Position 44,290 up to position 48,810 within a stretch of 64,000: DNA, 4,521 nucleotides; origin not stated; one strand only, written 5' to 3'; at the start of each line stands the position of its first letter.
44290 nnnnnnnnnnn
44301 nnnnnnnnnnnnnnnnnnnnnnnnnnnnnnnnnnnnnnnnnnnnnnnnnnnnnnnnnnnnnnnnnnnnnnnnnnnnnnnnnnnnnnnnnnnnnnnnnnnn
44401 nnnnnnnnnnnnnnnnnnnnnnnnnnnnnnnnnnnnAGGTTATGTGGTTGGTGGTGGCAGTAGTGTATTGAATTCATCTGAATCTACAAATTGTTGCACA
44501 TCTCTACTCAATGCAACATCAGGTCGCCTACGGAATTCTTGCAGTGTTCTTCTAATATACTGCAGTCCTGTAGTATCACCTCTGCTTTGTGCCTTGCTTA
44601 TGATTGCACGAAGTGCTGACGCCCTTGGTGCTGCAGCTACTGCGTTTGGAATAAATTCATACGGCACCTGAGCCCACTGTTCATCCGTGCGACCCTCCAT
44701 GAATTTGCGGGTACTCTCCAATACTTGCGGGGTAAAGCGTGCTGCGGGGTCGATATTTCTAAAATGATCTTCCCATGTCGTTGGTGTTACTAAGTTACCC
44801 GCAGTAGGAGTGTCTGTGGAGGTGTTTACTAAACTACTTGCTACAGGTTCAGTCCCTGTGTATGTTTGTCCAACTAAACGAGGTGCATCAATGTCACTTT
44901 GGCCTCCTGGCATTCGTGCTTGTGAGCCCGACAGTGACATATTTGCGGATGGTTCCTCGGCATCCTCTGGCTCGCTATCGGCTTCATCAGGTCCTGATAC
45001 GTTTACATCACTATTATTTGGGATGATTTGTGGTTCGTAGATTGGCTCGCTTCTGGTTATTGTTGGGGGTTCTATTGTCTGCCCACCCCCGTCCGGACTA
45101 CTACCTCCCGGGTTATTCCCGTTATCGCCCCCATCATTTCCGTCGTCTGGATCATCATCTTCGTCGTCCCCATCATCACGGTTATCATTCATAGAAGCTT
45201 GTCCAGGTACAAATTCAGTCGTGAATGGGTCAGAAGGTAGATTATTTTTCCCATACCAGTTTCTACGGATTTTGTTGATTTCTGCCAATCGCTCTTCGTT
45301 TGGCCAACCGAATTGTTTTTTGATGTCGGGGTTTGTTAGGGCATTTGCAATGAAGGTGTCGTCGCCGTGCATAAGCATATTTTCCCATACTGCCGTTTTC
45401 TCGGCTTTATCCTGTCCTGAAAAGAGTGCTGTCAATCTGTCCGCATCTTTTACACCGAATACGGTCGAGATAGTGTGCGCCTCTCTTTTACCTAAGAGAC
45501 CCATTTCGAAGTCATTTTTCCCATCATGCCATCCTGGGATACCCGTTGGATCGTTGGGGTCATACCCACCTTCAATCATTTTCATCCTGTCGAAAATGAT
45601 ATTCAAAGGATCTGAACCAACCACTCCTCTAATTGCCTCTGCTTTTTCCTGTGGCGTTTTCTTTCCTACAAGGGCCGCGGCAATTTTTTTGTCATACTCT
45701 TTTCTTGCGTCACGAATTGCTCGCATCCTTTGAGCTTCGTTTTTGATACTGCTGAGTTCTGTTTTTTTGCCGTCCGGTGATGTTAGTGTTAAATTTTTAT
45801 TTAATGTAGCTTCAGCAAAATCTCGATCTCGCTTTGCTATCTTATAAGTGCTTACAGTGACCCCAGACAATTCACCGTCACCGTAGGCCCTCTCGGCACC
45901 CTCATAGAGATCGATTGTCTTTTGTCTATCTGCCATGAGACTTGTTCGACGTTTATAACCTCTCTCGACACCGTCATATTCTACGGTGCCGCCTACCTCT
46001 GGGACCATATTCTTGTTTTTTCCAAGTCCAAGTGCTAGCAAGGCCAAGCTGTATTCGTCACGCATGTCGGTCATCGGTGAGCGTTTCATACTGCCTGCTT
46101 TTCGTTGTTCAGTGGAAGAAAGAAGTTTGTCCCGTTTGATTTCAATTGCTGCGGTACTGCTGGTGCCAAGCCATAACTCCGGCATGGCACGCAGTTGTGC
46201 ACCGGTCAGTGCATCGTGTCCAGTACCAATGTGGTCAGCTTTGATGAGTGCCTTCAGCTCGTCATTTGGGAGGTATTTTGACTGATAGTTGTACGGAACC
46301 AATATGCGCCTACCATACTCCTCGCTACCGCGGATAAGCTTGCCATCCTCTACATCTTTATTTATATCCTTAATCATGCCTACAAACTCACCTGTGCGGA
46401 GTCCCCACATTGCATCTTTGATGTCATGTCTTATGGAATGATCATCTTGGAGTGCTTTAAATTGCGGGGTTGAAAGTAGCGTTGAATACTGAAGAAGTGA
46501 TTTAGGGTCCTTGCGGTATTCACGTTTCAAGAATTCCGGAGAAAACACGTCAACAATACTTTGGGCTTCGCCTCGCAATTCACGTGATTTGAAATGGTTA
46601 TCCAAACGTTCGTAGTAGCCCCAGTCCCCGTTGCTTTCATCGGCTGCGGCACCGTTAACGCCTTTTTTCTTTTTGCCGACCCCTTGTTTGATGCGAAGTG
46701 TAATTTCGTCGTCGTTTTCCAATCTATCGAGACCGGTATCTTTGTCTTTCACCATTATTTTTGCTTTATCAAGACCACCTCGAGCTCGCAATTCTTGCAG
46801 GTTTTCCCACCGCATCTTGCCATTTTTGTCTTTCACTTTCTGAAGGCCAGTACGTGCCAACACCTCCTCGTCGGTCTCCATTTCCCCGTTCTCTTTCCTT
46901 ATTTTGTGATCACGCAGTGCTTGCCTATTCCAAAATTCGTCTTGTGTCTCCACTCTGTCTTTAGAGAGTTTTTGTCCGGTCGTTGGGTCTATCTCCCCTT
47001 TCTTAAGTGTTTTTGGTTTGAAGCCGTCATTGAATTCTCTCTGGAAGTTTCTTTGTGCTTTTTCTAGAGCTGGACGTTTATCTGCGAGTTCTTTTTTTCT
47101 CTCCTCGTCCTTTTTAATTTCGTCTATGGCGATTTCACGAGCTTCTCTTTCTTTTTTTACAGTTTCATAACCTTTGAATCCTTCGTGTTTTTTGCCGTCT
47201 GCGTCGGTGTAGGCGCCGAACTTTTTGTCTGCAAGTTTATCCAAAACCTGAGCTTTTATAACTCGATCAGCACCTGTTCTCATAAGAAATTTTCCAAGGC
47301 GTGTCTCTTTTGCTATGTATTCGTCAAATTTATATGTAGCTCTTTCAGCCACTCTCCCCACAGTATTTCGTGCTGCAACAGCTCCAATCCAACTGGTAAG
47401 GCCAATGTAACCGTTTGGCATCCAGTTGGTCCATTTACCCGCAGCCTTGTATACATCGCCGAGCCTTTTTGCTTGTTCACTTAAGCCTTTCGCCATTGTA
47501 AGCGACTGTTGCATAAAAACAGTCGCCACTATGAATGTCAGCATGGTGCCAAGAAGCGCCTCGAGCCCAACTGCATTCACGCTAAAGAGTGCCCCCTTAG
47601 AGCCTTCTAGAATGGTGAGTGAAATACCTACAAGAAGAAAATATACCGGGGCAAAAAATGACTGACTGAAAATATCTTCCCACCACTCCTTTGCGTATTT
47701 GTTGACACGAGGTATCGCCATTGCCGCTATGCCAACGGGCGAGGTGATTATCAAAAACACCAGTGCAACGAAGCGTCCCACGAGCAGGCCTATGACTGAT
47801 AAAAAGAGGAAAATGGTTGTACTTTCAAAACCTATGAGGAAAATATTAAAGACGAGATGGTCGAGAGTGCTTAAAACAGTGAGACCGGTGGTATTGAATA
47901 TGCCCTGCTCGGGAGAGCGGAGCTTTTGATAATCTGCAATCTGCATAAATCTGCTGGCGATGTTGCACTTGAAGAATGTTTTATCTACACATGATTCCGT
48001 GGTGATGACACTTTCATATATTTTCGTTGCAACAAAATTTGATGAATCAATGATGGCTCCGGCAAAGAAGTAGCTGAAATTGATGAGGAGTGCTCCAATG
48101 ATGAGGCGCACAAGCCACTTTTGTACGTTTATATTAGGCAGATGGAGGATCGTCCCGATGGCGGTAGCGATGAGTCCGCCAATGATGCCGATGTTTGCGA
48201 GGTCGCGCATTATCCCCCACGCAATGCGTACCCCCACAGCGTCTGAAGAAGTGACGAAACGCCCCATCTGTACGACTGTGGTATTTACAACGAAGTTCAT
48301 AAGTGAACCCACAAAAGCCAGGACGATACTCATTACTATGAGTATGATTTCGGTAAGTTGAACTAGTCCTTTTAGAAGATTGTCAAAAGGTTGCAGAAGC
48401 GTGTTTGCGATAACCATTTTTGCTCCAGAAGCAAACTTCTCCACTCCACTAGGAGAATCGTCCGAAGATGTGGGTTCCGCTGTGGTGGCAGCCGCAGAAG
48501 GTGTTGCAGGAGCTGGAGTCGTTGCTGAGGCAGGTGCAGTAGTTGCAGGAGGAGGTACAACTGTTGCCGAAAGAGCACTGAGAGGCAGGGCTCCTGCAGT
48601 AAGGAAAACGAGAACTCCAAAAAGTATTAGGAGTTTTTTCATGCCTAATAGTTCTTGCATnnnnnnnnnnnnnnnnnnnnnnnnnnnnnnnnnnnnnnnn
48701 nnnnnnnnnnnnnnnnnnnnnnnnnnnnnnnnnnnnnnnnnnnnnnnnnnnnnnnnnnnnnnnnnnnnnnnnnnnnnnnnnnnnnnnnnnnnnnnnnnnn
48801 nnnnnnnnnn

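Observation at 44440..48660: Giant VirB6-like protein with an extension of about 1000 aa and an acidic low-complexity tract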

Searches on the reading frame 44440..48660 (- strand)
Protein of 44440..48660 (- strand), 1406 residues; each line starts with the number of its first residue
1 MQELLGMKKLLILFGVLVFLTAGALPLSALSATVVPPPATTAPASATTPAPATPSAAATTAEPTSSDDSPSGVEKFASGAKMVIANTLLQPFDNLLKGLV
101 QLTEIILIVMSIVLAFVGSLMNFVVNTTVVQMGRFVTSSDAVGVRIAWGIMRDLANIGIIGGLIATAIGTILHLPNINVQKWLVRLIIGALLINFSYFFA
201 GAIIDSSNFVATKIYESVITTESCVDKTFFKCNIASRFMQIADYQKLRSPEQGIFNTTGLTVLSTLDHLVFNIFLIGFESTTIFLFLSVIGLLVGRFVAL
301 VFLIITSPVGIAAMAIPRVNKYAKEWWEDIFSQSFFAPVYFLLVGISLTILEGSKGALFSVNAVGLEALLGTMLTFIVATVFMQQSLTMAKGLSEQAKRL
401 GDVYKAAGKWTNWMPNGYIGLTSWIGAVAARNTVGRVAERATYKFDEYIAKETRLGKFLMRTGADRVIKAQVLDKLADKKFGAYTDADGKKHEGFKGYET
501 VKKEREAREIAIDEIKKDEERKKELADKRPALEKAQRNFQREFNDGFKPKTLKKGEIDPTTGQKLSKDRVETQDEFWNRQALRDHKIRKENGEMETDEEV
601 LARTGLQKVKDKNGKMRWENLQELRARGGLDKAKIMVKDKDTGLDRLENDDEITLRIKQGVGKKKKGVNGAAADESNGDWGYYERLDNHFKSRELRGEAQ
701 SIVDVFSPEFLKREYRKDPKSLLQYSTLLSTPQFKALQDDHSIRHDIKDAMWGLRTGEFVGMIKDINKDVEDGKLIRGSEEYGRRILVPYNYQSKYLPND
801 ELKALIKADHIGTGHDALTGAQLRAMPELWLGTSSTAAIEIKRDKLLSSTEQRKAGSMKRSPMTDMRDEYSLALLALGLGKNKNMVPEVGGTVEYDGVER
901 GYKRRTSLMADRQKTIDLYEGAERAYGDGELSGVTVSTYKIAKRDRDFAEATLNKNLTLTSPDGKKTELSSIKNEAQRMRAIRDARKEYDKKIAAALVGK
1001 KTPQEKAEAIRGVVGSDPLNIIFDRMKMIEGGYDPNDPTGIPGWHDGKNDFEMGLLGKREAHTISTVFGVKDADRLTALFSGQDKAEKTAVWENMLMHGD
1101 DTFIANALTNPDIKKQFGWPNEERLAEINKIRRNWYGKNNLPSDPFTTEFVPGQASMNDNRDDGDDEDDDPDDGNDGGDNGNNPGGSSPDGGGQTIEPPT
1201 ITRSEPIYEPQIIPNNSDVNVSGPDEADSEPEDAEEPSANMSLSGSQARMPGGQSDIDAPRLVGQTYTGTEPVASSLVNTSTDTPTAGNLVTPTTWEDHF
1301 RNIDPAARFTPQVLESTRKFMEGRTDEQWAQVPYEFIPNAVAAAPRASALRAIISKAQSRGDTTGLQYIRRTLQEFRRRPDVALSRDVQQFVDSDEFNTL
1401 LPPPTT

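Call 5: search_protein_families(library=pfam, proteins=[window:44440-48660:-], max_evalue=0.01)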
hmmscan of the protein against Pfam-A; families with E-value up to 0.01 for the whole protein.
window:44440-48660:- (1406 aa): 0 families

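Call 6: search_protein_families(library=ncbifam, proteins=[window:44440-48660:-], max_evalue=0.01)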
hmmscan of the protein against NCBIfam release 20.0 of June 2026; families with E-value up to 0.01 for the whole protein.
window:44440-48660:- (1406 aa): 0 families

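Call 7: search_solved_structures(query=window:44440-48660:-, max_evalue=1)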
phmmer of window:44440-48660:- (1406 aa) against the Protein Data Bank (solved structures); distinct sequences matched with E-value up to 1: 0.

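Call 9: find_homologous_proteins(query=window:44440-48660:-)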
Query window:44440-48660:- (1406 aa): 64 proteins with E <= 0.001 among 8000 candidates.
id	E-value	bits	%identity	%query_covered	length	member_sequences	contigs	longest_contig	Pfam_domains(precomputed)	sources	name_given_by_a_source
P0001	0.0e+0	3183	100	100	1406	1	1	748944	-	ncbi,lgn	ncbi:MAG: hypothetical protein V4449_00685 [Patescibacteria group bacterium]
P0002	0.0e+0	1089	46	81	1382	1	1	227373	-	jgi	jgi:hypothetical protein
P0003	3.2e-173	596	35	80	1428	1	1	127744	PF04610.20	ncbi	-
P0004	1.4e-166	574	36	76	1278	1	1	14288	-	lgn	-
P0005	3.2e-164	567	33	92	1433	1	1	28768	PF04610.20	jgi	-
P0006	1.0e-159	552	36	74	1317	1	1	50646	-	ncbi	-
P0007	1.6e-134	468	32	81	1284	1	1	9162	-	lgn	-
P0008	2.8e-133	464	32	73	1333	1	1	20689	-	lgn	-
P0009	4.8e-131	457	32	72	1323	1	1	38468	PF04610.20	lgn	-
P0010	6.4e-131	456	36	57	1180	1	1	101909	-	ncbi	-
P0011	5.3e-122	427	35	63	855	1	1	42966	-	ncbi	ncbi:hypothetical protein EPO56_02850, partial [Patescibacteria group bacterium]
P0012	1.2e-121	426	38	52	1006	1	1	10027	PF04610.20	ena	-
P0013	1.5e-120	422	32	74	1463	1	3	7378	-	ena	-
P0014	1.6e-117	412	38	51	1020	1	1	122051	-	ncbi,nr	ncbi:hypothetical protein EPO14_04115 [Patescibacteria group bacterium]|nr:MAG: hypothetical protein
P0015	6.3e-116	407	36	31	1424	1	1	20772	PF04610.20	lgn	-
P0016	1.3e-113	399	37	56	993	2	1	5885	PF04610.20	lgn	-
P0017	6.5e-112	393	46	35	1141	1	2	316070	PF04610.20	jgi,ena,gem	-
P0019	9.8e-109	383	38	52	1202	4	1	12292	PF04610.20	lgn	-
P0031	2.0e-85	306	41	30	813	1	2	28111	PF04610.20,PF19590.5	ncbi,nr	ncbi:hypothetical protein HY090_02800 [Candidatus Kaiserbacteria bacterium]|nr:hypothetical protein 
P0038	1.0e-80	290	43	29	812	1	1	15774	PF04610.20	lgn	-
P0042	3.7e-64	235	37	31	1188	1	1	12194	PF04610.20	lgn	-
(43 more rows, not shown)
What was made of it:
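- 44440..48660 (-): Whole ORF, 1406 aa (1400 aa if translation starts at Met7, ATG at 48642): extended VirB6/TrbL-like subunit. Identical to an NCBI protein of a Patescibacteria MAG on a 748,944-bp contig, and also present in a Logan assembly (call 9).
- On TrbL/VirB6 (Pfam PF04610): These proteins are 35-46% identical to the query, with E-values down to 1e-173 (call 9).
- The identical protein is present in two sources, NCBI and Logan (call 9).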

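Call 37: find_encoding_contigs(protein=P0002, flank=10000, max_places=2)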
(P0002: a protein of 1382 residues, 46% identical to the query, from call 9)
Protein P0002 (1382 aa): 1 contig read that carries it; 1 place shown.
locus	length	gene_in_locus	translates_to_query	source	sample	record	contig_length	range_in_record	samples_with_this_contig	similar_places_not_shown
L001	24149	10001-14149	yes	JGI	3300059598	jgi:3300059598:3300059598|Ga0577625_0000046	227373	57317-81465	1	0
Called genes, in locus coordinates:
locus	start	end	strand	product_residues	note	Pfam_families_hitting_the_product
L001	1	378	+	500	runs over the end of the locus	PF13541:ChlI, PF00493:MCM, PF00158:Sigma54_activat (weak), PF01078:Mg_chelatase, PF07728:AAA_5, PF13335:Mg_chelatase_C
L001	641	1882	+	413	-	-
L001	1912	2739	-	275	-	PF01476:LysM, PF23446:LysM1_NFP_LYK (weak), PF23473:LysM3_LYK4_5, PF01476:LysM, PF01551:Peptidase_M23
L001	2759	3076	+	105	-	-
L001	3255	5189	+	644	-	PF00580:UvrD-helicase, PF13245:AAA_19, PF13604:AAA_30 (faint), PF01443:Viral_helicase1 (faint), PF13361:UvrD_C, PF13538:UvrD_C_2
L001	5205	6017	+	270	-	PF00398:RrnaAD, PF13649:Methyltransf_25 (weak)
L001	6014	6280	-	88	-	-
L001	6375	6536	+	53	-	-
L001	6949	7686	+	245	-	-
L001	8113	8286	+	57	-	-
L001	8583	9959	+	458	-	-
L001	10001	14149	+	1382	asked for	-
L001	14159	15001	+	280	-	-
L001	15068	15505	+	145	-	PF12666:PrgI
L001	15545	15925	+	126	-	PF05635:23S_rRNA_IVP, PF22296:bAvd (weak)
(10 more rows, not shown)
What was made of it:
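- Synteny is the same in a 46%-identical relative (call 37).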

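Call 74: search_protein_families(library=phrogs, proteins=[window:44440-48660:-], max_evalue=0.01)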
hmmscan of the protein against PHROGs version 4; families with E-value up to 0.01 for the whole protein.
window:44440-48660:- (1406 aa): 0 families

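Call 79: search_protein_families(library=pfam, proteins=[P0002, P0003, P0005, P0017, P0031], max_evalue=10)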
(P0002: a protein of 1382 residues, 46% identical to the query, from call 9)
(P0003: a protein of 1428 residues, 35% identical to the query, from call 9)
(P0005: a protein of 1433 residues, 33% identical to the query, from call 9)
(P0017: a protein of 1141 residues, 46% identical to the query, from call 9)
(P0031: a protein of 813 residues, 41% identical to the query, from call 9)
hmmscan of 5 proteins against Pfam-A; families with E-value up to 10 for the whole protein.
P0002 (1382 aa): 1 family
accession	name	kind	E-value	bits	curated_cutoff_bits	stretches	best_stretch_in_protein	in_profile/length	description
PF08139.17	LPAM_1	-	0.21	12.5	20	1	1-16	1-16/18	Prokaryotic membrane lipoprotein lipid attachment site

P0003 (1428 aa): 3 families
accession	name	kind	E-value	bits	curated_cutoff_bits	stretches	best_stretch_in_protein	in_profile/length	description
PF04610.19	TrbL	-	1.1e-07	32.3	25.9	1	165-379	25-209/215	TrbL/VirB6 plasmid conjugal transfer protein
PF13209.11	DUF4017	-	0.032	14.6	21.6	1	294-348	6-57/60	Protein of unknown function (DUF4017)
PF17778.7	BLACT_WH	-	0.13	12.7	22.8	1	640-661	26-46/46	Beta-lactamase associated winged helix domain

P0005 (1433 aa): 3 families
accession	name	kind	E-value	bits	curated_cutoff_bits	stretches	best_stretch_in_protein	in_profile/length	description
PF04610.19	TrbL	-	8.9e-08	32.6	25.9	1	157-388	11-209/215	TrbL/VirB6 plasmid conjugal transfer protein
PF13209.11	DUF4017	-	0.0097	16.3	21.6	1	303-357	6-57/60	Protein of unknown function (DUF4017)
PF10864.13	DUF2663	-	2.6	8.8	25.2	1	328-402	8-82/127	Protein of unknown function (DUF2663)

P0017 (1141 aa): 4 families
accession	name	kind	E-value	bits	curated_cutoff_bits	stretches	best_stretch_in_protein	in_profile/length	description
PF04610.19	TrbL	-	1.3e-06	28.8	25.9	1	175-371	27-209/215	TrbL/VirB6 plasmid conjugal transfer protein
PF04103.21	CD20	-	0.044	14.3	27.9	1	102-284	6-153/156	CD20-like family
PF06443.16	SEF14_adhesin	-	0.62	10.4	22.8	1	31-77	13-60/165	SEF14-like adhesin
PF23529.1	Microp_apicomplexa_16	-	5.3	7.6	27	0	93-116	28-51/73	Apicomplexa microprotein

P0031 (813 aa): 1 family
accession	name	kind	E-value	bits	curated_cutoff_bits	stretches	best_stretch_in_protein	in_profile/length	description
PF04610.19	TrbL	-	4.6e-06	27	25.9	1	192-429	5-210/215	TrbL/VirB6 plasmid conjugal transfer protein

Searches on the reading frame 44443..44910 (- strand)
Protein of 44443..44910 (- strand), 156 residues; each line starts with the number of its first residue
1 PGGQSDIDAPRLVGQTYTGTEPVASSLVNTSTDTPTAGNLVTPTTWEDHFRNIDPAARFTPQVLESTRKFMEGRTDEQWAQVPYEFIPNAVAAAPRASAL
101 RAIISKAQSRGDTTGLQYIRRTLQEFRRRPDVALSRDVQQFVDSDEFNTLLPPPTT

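Call 60: find_homologous_proteins(query=window:44443-44910:-, max_evalue=0.01)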
Query window:44443-44910:-: 64 candidates shared short words with the query, none scored E <= 0.01.
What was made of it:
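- Tried and rejected: C-terminal 156 aa. A word-indexed search returned no scored hit, not even the protein itself, so it is uninformative (call 60).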
